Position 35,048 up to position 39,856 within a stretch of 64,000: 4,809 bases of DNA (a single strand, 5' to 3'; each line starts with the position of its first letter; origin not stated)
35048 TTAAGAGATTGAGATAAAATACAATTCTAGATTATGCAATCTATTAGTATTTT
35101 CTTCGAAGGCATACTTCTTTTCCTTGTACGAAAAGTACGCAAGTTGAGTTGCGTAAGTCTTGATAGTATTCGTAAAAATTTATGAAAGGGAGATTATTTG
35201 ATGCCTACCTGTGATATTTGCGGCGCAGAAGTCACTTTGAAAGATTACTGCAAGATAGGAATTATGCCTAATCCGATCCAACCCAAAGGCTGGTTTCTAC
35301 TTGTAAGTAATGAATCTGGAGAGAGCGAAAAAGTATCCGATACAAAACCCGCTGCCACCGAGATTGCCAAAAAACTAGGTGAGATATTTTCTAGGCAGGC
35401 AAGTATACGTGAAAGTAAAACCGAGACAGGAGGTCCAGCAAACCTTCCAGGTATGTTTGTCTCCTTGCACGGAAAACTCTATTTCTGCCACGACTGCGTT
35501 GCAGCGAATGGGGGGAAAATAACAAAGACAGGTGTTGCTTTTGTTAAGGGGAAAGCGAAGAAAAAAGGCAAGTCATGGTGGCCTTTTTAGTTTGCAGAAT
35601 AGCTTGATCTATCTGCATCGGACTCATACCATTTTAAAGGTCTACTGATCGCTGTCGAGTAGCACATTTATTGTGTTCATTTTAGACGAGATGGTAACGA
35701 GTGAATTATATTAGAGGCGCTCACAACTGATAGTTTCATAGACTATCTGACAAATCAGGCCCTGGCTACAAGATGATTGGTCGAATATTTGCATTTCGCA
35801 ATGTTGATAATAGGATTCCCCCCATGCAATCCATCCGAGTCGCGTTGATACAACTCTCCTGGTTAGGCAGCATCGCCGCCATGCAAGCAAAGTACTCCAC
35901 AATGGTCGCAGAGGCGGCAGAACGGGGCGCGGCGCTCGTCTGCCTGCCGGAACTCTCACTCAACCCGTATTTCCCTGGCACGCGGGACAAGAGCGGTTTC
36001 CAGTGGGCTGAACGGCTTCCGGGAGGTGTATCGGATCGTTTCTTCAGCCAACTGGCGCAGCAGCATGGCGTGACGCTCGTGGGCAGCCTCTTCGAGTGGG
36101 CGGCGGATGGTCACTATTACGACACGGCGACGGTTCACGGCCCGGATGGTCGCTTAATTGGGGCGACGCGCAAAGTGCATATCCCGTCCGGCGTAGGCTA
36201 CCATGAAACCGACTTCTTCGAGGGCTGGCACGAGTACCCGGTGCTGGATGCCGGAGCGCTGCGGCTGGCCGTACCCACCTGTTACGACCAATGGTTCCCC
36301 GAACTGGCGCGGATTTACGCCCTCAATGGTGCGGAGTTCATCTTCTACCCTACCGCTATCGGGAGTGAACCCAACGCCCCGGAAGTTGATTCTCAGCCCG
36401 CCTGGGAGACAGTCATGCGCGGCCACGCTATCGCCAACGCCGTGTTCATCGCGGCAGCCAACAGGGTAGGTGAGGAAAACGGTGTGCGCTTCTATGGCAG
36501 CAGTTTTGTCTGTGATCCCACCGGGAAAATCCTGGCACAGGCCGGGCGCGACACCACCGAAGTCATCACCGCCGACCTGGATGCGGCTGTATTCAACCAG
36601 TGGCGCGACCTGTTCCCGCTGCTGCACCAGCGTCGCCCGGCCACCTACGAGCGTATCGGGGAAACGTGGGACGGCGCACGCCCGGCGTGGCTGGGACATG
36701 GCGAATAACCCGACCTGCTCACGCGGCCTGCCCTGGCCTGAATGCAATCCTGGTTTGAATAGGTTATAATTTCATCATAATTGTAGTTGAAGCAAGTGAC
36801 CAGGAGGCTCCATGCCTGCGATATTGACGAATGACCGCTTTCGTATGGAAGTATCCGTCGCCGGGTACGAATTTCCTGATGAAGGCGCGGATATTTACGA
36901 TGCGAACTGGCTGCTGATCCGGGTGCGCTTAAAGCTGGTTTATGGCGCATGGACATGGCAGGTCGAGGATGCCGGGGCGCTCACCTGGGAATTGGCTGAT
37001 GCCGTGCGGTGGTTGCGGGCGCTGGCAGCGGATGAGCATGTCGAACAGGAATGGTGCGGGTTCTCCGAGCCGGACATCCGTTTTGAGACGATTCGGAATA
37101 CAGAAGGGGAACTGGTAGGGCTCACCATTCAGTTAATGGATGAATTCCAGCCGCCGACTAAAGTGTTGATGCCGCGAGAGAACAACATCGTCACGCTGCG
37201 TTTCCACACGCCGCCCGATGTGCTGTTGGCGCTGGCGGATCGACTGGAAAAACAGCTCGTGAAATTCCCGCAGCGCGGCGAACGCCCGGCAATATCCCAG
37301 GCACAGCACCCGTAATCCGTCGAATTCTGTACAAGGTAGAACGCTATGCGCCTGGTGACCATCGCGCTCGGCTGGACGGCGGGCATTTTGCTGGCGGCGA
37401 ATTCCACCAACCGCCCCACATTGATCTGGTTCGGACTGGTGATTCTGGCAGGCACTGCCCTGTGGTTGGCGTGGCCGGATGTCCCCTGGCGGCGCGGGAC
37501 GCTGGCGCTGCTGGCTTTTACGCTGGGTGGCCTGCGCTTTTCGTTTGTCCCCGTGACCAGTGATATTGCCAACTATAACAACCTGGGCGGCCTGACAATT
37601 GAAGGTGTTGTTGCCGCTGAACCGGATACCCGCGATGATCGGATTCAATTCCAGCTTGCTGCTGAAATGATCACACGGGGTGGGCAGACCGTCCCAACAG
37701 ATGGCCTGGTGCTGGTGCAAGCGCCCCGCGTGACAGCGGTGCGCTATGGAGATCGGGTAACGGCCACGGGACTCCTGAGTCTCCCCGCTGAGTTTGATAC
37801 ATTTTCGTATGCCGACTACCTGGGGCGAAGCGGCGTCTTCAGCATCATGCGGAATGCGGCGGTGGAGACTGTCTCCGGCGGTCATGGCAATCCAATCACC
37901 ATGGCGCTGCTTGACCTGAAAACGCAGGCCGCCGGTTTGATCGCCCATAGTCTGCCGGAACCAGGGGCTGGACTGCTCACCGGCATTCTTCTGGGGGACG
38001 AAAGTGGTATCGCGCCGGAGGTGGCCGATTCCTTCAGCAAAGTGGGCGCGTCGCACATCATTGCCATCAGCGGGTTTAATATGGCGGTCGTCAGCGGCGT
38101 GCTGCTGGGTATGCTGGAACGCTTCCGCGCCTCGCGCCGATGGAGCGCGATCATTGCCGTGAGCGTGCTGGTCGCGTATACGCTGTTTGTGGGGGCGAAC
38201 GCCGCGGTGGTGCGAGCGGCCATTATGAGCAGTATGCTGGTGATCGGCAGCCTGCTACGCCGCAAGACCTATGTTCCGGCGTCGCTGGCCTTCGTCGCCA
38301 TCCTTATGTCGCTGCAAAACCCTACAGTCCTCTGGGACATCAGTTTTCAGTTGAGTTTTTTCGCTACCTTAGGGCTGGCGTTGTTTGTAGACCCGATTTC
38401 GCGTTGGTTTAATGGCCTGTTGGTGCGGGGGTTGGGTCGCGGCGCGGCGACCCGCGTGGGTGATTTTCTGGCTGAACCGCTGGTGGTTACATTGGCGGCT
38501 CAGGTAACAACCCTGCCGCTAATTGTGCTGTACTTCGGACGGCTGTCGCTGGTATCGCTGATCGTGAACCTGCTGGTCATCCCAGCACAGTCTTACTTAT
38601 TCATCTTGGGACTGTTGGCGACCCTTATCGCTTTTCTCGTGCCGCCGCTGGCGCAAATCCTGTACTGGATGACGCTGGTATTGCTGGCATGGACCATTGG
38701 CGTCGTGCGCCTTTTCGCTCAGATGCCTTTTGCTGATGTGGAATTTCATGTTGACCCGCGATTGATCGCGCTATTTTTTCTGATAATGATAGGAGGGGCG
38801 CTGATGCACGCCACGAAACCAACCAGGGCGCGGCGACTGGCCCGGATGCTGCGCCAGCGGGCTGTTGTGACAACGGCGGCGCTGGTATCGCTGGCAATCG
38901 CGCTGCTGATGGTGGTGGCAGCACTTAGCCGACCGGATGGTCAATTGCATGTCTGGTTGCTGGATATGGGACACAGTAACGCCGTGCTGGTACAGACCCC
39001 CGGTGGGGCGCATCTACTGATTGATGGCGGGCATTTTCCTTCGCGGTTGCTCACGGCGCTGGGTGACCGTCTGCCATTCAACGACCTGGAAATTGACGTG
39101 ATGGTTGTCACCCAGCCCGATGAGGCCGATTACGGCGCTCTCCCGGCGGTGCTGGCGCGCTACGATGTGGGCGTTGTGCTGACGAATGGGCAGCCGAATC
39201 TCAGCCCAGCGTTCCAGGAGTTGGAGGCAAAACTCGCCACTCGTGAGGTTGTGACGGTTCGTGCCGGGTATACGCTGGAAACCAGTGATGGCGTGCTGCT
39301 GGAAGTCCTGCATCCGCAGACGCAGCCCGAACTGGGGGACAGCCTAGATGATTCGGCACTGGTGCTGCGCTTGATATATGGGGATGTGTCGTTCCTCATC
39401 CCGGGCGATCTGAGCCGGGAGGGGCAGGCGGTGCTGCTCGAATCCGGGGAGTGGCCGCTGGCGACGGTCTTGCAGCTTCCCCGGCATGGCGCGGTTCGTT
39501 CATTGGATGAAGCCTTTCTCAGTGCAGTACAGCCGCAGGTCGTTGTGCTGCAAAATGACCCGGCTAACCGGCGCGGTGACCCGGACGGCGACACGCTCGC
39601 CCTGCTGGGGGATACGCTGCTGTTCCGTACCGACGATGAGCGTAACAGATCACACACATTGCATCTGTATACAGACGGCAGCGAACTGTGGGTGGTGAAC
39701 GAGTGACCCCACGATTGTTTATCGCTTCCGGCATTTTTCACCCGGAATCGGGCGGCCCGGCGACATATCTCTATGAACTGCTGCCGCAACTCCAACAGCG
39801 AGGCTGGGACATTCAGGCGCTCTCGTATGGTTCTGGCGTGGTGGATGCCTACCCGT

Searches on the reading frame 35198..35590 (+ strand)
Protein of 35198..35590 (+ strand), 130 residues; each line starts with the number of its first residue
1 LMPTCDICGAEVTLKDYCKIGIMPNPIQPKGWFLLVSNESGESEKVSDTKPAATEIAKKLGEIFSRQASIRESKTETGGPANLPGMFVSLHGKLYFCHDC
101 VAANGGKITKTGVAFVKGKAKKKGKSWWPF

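Call 3: search_protein_families(library=pfam, proteins=[window:35198-35590:+], max_evalue=1)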
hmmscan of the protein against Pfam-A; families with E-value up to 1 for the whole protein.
window:35198-35590:+ (130 aa): 2 families
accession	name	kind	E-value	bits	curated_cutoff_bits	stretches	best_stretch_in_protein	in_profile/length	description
PF24444.1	DUF7563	-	0.07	13.1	27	1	2-13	1-12/39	Family of unknown function (DUF7563)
PF21344.3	Zn_ribbon_LysW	-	0.36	11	27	1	4-16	2-14/46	Alpha-aminoadipate carrier protein LysW-like, globular domain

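Call 4: search_protein_families(library=padloc, proteins=[window:35198-35590:+], max_evalue=1)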
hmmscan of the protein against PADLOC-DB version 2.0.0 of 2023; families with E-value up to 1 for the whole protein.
window:35198-35590:+ (130 aa): 0 families

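Call 5: search_protein_families(library=ncbifam, proteins=[window:35198-35590:+], max_evalue=1)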
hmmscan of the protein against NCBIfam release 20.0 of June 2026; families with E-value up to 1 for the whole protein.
window:35198-35590:+ (130 aa): 1 family
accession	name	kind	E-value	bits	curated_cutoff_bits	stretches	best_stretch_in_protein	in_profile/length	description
NF004230.0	PRK05678.1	equivalog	0.12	11.5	336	1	12-38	127-153/291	succinate--CoA ligase subunit alpha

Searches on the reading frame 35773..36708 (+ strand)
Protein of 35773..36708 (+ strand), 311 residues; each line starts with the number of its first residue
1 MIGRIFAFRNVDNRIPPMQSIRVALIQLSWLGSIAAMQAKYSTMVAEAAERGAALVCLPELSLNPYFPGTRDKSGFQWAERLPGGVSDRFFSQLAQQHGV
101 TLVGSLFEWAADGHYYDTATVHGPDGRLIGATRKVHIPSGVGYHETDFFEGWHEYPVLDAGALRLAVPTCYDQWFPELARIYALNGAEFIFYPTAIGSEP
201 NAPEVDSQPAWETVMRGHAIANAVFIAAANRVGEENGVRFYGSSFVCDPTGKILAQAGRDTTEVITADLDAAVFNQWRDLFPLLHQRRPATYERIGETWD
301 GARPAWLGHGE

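Call 25: search_protein_families(library=pfam, proteins=[window:35773-36708:+], max_evalue=0.001)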
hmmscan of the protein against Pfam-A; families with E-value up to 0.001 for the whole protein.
window:35773-36708:+ (311 aa): 1 family
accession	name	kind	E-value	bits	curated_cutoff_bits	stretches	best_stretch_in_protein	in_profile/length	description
PF00795.27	CN_hydrolase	-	4.1e-55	187.3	23.2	1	22-278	1-255/256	Carbon-nitrogen hydrolase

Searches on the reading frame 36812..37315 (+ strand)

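Call 25: search_protein_families(library=pfam, proteins=[window:36812-37315:+], max_evalue=0.001)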
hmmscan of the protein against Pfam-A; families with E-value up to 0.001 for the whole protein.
window:36812-37315:+ (167 aa): 1 family
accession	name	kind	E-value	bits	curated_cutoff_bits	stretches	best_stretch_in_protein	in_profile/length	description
PF24716.1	WapI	-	2.2e-21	77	27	1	6-153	4-138/138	Immunity protein WapI-like family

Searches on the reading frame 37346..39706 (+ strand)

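Call 25: search_protein_families(library=pfam, proteins=[window:37346-39706:+], max_evalue=0.001)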
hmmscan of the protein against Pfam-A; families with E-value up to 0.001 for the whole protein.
window:37346-39706:+ (786 aa): 2 families
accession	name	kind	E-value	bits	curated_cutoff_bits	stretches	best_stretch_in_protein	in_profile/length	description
PF03772.21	Competence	-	3.1e-55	187.9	23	1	214-486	1-264/270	Competence protein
PF13567.11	DUF4131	-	4.3e-20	72.5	31.6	1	25-169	7-158/165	Domain of unknown function (DUF4131)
